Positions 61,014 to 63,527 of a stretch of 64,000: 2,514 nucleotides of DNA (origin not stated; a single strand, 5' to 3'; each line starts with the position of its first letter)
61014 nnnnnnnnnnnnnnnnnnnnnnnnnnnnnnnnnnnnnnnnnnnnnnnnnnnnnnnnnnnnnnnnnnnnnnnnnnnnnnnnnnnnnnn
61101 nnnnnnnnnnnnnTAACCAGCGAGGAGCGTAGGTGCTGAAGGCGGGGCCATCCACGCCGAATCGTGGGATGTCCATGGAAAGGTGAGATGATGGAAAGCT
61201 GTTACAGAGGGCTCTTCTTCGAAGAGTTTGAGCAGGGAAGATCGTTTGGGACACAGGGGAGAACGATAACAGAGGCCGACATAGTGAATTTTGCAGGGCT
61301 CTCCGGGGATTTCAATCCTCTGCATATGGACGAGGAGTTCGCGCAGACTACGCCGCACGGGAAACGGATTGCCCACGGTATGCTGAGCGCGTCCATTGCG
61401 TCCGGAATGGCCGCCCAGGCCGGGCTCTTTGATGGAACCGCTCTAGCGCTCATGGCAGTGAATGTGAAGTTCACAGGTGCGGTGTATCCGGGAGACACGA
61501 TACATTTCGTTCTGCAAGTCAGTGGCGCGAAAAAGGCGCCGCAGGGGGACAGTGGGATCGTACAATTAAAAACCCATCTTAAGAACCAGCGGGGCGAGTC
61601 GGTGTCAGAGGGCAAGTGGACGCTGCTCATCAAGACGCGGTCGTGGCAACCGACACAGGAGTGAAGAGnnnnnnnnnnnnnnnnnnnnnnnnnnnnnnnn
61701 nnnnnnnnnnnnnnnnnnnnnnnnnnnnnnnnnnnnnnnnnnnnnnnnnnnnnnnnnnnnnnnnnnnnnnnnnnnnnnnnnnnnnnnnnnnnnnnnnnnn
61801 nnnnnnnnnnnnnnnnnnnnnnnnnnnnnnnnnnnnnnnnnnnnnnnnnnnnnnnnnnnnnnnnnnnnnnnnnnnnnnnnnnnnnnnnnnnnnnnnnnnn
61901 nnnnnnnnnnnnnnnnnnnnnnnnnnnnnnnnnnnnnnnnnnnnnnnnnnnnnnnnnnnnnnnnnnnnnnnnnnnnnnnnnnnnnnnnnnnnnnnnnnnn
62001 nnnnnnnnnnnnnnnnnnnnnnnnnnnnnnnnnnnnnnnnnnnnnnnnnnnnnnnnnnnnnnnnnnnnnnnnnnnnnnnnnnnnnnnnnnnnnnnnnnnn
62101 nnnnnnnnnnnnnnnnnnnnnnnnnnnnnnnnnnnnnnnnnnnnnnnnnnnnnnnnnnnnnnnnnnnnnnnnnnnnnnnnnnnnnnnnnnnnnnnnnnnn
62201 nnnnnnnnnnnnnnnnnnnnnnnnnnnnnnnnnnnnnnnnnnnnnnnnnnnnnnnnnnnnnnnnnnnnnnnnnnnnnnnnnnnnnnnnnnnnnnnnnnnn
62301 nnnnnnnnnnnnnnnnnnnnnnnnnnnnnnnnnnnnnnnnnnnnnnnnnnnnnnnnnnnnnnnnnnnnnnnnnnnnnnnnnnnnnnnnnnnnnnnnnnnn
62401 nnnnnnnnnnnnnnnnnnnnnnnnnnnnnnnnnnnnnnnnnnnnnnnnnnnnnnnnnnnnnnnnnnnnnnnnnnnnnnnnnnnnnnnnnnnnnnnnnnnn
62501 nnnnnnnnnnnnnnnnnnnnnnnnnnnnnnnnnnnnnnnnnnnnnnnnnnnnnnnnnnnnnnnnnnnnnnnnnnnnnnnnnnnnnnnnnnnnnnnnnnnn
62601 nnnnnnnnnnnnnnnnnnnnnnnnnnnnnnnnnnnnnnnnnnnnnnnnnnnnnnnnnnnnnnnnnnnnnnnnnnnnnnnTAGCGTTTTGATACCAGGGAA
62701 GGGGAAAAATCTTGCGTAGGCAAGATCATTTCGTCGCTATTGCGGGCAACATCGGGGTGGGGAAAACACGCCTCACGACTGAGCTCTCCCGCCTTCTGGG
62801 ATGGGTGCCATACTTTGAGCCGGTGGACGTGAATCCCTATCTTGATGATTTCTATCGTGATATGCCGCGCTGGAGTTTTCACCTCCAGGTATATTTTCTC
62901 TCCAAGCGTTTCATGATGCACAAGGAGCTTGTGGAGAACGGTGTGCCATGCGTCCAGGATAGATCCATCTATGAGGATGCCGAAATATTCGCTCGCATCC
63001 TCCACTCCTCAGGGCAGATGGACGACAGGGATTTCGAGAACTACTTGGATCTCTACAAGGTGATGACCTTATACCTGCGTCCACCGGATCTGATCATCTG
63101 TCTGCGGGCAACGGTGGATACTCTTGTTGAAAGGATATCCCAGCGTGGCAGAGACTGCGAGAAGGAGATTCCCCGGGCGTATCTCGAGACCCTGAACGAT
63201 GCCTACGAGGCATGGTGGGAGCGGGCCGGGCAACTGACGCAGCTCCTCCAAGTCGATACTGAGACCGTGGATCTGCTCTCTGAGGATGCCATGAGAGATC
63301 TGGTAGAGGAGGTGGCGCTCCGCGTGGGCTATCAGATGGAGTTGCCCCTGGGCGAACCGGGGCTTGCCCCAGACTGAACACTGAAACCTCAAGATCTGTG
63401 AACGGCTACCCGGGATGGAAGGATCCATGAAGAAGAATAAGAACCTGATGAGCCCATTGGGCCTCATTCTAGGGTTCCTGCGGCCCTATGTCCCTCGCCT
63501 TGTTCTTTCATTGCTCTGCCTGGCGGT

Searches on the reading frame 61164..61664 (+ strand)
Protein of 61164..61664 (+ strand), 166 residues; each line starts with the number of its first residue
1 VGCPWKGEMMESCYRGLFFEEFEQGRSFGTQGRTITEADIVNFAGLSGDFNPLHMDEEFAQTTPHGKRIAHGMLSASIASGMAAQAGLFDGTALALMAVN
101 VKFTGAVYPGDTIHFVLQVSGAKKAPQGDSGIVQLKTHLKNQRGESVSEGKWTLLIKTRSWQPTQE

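Call 49: search_protein_families(library=pfam, proteins=[window:61164-61664:+], max_evalue=0.001)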
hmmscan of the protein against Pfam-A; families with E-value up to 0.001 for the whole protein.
window:61164-61664:+ (166 aa): 2 families
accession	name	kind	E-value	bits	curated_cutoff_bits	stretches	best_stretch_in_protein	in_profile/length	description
PF01575.25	MaoC_dehydratas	-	9.2e-30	103.2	27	1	24-134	6-116/123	MaoC like domain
PF13452.11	FAS1_DH_region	-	2.6e-09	37.8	22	1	25-148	4-130/132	FAS1-like, dehydratase domain region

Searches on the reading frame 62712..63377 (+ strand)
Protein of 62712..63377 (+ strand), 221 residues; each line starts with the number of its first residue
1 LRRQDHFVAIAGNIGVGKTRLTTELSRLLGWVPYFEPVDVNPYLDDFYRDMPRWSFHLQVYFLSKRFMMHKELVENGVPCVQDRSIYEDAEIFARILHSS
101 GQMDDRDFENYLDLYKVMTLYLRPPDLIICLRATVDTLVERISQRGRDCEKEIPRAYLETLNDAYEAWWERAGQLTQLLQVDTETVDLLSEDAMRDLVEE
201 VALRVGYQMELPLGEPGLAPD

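Call 49: search_protein_families(library=pfam, proteins=[window:62712-63377:+], max_evalue=0.001)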
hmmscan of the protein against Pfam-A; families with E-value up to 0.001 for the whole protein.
window:62712-63377:+ (221 aa): 2 families
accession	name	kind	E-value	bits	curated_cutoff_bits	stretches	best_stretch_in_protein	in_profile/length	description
PF01712.25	dNK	-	2.8e-51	174.6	27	1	9-201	2-198/203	Deoxynucleoside kinase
PF13238.12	AAA_18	-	5.7e-06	27.3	29.4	1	8-152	1-118/128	AAA domain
